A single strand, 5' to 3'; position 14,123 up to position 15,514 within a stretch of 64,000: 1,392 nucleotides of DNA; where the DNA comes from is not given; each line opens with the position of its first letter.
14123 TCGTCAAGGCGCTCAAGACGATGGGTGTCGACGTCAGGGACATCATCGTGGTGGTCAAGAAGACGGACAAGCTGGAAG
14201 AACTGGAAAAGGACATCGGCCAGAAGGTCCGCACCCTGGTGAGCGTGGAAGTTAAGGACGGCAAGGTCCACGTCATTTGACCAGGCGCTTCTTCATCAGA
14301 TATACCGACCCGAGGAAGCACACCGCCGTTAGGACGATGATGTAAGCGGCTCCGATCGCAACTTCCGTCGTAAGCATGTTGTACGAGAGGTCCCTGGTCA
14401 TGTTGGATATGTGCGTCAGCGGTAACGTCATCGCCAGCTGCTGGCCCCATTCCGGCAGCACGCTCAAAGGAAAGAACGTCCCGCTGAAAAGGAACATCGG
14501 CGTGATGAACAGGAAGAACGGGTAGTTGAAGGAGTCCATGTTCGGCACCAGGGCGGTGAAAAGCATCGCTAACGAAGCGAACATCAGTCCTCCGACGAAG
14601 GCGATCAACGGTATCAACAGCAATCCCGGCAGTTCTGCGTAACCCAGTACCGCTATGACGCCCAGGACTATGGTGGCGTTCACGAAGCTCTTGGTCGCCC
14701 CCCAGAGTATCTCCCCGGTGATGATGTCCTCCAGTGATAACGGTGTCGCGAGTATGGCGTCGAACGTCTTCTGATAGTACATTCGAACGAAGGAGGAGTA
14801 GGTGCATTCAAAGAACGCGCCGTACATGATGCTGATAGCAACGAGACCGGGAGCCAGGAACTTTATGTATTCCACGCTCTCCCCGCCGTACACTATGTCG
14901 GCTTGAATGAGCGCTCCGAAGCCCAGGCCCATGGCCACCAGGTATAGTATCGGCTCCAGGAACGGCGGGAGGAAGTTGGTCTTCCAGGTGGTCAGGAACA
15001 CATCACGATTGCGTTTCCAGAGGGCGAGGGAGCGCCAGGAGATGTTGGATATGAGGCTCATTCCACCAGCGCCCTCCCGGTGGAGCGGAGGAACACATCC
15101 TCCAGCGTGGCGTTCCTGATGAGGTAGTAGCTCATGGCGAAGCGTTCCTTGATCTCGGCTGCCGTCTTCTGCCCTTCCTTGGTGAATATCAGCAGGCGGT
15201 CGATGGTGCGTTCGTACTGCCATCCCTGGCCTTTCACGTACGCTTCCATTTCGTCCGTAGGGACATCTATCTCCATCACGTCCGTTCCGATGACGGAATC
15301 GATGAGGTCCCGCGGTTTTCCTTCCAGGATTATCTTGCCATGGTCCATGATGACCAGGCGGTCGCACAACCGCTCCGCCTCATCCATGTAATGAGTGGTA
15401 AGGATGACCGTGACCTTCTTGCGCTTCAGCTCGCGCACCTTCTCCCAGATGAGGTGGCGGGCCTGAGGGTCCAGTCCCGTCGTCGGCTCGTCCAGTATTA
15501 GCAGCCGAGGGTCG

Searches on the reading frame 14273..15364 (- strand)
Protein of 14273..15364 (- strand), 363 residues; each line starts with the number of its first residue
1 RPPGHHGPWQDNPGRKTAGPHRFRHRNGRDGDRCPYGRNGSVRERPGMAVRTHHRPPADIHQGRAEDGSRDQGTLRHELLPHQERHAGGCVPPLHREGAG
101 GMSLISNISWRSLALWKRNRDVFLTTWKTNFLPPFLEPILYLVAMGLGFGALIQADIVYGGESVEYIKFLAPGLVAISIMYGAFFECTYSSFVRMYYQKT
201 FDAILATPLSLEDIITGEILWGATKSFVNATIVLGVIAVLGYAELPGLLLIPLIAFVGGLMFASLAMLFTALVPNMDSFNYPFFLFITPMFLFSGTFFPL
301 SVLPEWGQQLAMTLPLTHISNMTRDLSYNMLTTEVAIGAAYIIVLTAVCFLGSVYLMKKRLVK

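Call 49: search_protein_families(library=pfam, proteins=[window:14273-15364:-], max_evalue=0.000001)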
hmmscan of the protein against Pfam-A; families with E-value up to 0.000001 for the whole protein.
window:14273-15364:- (363 aa): 2 families
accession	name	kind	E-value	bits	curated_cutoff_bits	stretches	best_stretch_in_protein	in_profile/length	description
PF01061.29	ABC2_membrane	-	3.6e-25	89.2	26.9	1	114-325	5-208/211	ABC-2 type transporter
PF12698.13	ABC2_membrane_3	-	4.3e-15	56.1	31.6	1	163-354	157-346/347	ABC-2 family transporter protein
